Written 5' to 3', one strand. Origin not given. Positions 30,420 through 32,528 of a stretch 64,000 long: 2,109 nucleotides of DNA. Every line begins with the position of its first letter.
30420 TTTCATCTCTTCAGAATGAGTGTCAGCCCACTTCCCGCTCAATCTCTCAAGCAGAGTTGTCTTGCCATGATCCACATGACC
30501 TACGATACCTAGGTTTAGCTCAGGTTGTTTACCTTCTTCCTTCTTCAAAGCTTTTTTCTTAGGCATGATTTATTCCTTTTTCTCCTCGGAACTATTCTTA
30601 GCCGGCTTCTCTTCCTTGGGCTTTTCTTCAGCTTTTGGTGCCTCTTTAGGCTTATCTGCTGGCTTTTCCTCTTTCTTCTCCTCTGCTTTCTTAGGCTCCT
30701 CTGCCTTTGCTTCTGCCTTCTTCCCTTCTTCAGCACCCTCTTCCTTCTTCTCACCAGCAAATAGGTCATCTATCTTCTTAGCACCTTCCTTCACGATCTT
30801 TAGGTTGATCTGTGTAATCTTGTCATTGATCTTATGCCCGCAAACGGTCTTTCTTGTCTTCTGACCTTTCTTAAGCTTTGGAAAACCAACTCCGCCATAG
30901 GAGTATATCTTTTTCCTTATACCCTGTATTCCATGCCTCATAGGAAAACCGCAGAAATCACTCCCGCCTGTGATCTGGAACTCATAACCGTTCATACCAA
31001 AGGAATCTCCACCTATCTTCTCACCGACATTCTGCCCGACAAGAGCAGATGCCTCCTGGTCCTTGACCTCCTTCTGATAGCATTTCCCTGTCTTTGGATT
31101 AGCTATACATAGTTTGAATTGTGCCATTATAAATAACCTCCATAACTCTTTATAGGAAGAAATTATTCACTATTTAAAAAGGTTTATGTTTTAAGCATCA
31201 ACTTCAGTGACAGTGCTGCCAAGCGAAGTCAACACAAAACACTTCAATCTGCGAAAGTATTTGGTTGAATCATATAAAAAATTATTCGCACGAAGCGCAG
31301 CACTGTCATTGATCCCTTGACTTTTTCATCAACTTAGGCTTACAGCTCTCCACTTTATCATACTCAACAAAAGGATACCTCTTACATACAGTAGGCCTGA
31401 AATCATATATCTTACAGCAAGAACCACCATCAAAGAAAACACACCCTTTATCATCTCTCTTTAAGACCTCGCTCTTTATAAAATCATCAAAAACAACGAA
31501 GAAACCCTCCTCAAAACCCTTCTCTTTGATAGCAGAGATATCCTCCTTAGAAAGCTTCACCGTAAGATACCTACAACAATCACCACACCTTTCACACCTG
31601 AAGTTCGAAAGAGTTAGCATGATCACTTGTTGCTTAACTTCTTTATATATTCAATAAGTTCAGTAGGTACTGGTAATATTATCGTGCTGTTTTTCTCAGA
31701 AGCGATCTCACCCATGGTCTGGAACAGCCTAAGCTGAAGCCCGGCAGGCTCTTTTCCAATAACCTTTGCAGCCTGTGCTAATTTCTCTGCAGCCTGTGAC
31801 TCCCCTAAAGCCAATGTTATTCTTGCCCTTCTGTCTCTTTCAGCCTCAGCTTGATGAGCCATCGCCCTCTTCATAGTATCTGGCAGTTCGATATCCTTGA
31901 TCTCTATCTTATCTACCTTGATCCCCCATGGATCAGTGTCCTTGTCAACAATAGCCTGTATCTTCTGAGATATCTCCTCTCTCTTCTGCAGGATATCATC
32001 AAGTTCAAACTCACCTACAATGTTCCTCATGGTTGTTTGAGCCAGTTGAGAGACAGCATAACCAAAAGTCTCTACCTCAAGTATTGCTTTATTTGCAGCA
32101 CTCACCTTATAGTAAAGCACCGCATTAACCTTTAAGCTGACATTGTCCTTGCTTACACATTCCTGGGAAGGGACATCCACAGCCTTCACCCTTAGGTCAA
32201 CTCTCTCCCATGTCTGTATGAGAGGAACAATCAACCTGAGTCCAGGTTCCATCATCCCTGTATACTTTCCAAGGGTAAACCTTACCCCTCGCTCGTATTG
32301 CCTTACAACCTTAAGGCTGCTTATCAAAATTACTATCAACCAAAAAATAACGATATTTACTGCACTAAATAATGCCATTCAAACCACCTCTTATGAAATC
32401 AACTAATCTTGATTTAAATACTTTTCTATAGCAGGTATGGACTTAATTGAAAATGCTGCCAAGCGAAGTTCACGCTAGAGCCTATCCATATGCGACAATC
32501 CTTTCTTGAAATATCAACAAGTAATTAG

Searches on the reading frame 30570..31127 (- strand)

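Call 39: search_protein_families(library=pfam, proteins=[window:30570-31127:-], max_evalue=0.01)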
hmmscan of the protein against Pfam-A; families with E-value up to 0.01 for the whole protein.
window:30570-31127:- (185 aa): 1 family
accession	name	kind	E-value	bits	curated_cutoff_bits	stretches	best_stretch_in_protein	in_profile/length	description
PF01092.24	Ribosomal_S6e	-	5.7e-34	117.1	26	1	4-123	1-124/125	Ribosomal protein S6e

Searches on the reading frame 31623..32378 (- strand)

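Call 39: search_protein_families(library=pfam, proteins=[window:31623-32378:-], max_evalue=0.01)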
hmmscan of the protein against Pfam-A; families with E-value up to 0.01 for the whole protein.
window:31623-32378:- (251 aa): 2 families
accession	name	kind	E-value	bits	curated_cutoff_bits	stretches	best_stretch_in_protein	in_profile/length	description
PF01145.31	Band_7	-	1.5e-40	139.6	23.6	1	23-190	1-172/176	SPFH domain / Band 7 family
PF13421.11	Band_7_1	-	1.4e-05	25.3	24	1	111-177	139-207/211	SPFH domain-Band 7 family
